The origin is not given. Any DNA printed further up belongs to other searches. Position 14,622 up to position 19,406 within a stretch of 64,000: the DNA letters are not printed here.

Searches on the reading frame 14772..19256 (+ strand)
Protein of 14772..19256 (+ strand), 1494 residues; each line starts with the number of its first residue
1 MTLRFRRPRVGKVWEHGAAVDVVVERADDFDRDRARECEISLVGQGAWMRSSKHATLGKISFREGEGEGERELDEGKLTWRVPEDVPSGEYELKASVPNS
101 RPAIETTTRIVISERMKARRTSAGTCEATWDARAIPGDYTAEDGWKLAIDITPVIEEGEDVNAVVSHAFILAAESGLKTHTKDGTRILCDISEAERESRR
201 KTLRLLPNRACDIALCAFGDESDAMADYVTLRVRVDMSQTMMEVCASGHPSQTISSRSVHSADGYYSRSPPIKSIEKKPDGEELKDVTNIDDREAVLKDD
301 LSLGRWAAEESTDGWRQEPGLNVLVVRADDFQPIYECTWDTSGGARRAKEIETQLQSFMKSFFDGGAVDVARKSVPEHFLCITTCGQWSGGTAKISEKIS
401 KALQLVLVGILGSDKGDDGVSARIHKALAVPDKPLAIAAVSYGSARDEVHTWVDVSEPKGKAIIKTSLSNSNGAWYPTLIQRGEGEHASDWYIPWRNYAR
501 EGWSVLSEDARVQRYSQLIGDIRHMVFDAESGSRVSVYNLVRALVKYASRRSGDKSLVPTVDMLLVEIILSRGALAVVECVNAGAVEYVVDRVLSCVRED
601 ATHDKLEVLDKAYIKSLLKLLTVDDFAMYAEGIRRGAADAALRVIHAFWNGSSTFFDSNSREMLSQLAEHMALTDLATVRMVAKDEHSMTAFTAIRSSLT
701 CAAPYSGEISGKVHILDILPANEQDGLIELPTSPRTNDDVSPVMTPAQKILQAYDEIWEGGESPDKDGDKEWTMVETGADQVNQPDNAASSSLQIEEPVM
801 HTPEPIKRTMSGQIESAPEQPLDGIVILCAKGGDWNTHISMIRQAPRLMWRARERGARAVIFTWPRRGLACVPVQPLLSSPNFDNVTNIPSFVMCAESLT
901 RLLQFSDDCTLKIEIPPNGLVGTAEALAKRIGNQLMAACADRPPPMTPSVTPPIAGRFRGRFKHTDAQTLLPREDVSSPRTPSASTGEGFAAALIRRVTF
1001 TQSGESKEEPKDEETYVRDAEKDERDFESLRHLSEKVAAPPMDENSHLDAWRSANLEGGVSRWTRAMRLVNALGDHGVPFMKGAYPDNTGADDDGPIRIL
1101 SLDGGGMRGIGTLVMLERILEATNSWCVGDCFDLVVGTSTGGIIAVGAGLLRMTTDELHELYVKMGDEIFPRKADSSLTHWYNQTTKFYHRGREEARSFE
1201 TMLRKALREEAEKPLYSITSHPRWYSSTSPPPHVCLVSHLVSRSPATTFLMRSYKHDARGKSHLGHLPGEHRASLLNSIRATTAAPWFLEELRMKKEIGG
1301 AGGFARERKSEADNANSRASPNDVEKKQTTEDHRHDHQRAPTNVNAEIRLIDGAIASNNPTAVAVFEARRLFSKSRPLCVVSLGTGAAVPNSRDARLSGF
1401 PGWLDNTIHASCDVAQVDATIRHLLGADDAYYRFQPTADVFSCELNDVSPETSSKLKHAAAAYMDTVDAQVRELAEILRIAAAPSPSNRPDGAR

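Call 80: search_protein_families(library=pfam, proteins=[window:14772-19256:+], max_evalue=0.00001)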
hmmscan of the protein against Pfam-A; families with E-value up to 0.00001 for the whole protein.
window:14772-19256:+ (1494 aa): 1 family
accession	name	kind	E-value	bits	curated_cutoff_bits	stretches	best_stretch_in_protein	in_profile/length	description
PF01734.28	Patatin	-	2.4e-16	60.9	27.7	1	1100-1364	1-190/191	Patatin-like phospholipase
